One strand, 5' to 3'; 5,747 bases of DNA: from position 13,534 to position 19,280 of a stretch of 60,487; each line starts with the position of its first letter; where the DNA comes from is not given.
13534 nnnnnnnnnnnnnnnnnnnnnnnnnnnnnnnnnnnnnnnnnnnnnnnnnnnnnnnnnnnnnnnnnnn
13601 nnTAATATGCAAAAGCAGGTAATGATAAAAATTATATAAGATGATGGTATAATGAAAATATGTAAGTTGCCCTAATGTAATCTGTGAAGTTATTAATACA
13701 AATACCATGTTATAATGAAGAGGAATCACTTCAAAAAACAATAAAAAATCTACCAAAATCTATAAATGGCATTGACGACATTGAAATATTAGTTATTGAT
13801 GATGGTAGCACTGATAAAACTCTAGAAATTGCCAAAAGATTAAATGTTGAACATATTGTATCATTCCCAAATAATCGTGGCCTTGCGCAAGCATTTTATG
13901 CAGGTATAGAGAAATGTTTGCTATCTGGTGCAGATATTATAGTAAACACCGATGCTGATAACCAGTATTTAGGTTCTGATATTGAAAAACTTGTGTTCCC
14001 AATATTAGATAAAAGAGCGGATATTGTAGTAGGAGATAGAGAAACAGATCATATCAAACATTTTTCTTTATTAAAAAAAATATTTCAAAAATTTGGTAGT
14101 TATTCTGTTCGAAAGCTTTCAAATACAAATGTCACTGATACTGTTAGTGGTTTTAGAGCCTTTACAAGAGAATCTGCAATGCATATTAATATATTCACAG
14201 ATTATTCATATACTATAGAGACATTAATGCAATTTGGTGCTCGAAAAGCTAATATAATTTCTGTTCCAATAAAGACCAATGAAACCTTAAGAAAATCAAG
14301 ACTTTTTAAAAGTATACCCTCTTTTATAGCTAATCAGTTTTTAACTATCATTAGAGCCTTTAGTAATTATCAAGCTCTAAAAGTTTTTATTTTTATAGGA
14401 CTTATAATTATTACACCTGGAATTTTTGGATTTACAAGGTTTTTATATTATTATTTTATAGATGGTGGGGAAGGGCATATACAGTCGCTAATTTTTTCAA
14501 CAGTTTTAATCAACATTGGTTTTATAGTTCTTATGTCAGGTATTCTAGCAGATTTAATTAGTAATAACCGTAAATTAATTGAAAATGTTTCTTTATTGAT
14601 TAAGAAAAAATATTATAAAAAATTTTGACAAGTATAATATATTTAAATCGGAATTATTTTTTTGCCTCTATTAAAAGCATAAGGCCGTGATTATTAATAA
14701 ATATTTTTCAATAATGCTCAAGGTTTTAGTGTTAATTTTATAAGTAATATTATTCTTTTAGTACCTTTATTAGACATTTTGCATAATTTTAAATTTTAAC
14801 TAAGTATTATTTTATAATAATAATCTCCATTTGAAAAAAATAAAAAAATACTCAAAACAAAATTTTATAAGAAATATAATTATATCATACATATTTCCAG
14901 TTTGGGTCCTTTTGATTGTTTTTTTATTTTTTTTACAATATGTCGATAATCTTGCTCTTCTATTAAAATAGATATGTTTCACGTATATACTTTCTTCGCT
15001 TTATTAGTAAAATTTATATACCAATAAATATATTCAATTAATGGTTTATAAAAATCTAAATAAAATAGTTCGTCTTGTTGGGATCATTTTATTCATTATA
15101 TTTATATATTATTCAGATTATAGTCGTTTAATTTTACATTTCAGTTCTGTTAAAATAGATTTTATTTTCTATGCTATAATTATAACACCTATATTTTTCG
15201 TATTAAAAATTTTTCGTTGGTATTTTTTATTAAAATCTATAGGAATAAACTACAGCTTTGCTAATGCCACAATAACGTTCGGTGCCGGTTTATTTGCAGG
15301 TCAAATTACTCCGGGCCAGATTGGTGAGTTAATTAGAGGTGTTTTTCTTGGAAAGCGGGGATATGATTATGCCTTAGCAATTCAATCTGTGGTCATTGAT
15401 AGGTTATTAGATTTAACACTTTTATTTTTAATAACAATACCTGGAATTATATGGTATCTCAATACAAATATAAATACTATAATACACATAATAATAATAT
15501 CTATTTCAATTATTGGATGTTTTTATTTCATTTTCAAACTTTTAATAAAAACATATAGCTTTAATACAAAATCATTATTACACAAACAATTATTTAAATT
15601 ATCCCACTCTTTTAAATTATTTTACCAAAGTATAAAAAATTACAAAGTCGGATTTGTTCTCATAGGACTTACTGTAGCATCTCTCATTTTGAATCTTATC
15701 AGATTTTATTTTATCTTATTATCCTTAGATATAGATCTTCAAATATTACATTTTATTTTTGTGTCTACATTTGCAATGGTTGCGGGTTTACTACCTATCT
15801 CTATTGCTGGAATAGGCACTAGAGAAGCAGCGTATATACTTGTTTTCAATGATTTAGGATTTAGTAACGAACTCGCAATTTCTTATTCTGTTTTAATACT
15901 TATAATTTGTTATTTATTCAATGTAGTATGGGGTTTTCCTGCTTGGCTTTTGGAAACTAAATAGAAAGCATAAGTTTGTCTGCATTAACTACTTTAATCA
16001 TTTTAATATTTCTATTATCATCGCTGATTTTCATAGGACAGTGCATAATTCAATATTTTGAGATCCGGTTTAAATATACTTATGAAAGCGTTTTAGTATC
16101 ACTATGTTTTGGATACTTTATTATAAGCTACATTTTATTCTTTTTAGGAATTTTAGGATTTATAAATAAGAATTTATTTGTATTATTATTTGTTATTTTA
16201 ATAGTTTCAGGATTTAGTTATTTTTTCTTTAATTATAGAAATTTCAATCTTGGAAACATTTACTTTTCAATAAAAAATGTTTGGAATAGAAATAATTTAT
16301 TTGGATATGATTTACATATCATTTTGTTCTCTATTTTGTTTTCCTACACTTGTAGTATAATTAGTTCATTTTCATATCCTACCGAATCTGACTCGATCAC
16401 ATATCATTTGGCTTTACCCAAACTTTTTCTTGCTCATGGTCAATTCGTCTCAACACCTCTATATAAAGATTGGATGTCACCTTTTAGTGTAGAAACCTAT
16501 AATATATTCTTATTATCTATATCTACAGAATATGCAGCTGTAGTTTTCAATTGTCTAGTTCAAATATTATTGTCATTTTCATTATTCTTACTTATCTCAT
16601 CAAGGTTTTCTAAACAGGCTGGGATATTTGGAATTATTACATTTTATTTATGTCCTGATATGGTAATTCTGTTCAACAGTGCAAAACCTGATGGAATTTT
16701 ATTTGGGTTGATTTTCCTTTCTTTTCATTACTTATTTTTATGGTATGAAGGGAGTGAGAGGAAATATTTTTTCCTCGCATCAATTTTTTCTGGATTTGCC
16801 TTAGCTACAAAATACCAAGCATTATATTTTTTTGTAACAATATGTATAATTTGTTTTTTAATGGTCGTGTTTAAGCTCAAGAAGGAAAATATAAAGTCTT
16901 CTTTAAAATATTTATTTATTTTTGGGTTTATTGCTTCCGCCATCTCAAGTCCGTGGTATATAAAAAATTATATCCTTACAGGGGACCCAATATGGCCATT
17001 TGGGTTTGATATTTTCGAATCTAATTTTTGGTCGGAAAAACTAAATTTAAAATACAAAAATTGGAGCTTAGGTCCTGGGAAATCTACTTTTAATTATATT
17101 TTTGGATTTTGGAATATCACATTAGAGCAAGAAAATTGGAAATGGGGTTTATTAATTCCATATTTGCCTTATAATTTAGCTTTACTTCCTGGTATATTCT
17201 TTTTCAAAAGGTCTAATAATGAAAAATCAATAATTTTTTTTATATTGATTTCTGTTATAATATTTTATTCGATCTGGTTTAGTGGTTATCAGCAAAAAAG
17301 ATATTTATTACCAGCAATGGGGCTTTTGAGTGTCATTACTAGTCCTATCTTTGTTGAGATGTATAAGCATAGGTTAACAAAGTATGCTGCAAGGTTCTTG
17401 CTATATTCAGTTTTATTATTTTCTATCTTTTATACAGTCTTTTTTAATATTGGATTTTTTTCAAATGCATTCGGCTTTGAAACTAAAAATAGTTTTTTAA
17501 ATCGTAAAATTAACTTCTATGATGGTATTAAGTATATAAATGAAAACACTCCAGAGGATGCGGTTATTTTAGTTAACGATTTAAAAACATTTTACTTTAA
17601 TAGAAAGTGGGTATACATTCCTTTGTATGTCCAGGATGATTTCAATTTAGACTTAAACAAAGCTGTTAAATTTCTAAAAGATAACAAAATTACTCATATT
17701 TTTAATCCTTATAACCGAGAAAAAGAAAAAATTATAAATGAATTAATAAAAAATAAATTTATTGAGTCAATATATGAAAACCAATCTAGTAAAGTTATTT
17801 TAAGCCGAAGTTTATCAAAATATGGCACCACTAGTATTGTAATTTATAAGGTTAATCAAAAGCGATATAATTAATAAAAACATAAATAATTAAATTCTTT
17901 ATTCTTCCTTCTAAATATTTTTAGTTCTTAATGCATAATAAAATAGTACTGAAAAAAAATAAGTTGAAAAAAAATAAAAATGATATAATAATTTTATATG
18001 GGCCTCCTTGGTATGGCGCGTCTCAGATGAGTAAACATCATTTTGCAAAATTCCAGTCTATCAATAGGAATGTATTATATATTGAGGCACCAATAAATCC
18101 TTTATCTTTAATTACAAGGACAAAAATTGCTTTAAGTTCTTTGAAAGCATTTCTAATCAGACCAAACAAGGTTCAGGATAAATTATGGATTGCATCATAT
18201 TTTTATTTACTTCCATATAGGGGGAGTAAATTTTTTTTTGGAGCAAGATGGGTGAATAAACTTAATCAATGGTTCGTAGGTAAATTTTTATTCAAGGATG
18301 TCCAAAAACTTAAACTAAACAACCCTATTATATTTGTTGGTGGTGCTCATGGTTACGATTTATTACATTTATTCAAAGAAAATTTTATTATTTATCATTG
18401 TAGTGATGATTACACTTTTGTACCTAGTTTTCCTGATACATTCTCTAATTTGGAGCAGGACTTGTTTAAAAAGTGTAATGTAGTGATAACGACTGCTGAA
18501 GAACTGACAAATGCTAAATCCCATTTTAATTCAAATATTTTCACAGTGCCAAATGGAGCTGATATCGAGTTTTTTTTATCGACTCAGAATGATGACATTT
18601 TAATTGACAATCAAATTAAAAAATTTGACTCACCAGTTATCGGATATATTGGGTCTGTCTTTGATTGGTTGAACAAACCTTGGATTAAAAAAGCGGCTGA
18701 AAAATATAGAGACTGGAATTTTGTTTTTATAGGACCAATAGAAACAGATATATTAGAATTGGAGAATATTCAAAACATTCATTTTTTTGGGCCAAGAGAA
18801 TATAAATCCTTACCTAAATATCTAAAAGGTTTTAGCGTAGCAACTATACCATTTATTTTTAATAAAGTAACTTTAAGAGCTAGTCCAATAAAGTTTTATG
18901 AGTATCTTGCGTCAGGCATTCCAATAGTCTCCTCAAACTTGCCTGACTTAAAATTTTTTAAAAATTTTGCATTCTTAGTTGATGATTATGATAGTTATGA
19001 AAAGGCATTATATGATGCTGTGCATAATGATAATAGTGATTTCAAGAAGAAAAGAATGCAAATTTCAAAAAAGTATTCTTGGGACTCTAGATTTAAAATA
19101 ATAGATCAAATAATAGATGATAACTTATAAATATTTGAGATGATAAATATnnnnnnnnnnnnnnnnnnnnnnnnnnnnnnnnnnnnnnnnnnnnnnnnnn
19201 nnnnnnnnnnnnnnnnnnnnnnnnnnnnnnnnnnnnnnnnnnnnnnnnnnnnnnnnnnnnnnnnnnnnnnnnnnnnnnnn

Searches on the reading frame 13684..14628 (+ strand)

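Call 9: search_protein_families(library=pfam, proteins=[window:13684-14628:+], max_evalue=0.001)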
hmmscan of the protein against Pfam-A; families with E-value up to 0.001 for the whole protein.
window:13684-14628:+ (314 aa): 3 families
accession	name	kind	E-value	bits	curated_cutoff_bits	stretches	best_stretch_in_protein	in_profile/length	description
PF00535.33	Glycos_transf_2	-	3.8e-27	95.7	23.3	1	7-165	4-164/168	Glycosyl transferase family 2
PF10111.15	Glyco_tranf_2_2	-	0.0002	21.4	27.3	1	7-98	4-96/276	Glycosyltransferase like family 2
PF13641.12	Glyco_tranf_2_3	-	0.00067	20.2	27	1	5-134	5-132/230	Glycosyltransferase like family 2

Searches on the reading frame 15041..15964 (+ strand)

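Call 9: search_protein_families(library=pfam, proteins=[window:15041-15964:+], max_evalue=0.001)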
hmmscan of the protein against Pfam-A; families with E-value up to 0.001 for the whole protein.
window:15041-15964:+ (307 aa): 1 family
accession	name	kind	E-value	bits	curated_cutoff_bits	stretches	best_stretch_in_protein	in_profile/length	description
PF03706.18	LPG_synthase_TM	-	5.6e-41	141.4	33.4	1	12-298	2-302/302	Lysylphosphatidylglycerol synthase TM region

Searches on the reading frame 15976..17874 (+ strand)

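Call 9: search_protein_families(library=pfam, proteins=[window:15976-17874:+], max_evalue=0.001)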
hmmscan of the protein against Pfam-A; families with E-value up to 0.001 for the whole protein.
window:15976-17874:+ (632 aa): 1 family
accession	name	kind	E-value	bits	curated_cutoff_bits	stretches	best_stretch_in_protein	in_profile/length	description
PF13231.12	PMT_2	-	1.2e-09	39.1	26.1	1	179-327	15-157/160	Dolichyl-phosphate-mannose-protein mannosyltransferase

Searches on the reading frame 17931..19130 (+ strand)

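Call 6: search_protein_families(library=pfam, proteins=[window:17931-19130:+], max_evalue=0.001)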
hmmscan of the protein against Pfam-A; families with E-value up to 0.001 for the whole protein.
window:17931-19130:+ (399 aa): 2 families
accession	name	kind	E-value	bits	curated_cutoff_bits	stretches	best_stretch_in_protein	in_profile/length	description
PF13692.12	Glyco_trans_1_4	-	1.1e-09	39.1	27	1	235-360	2-132/142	Glycosyl transferases group 1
PF00534.26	Glycos_transf_1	-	5.1e-08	33.1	26.4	1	233-375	14-162/172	Glycosyl transferases group 1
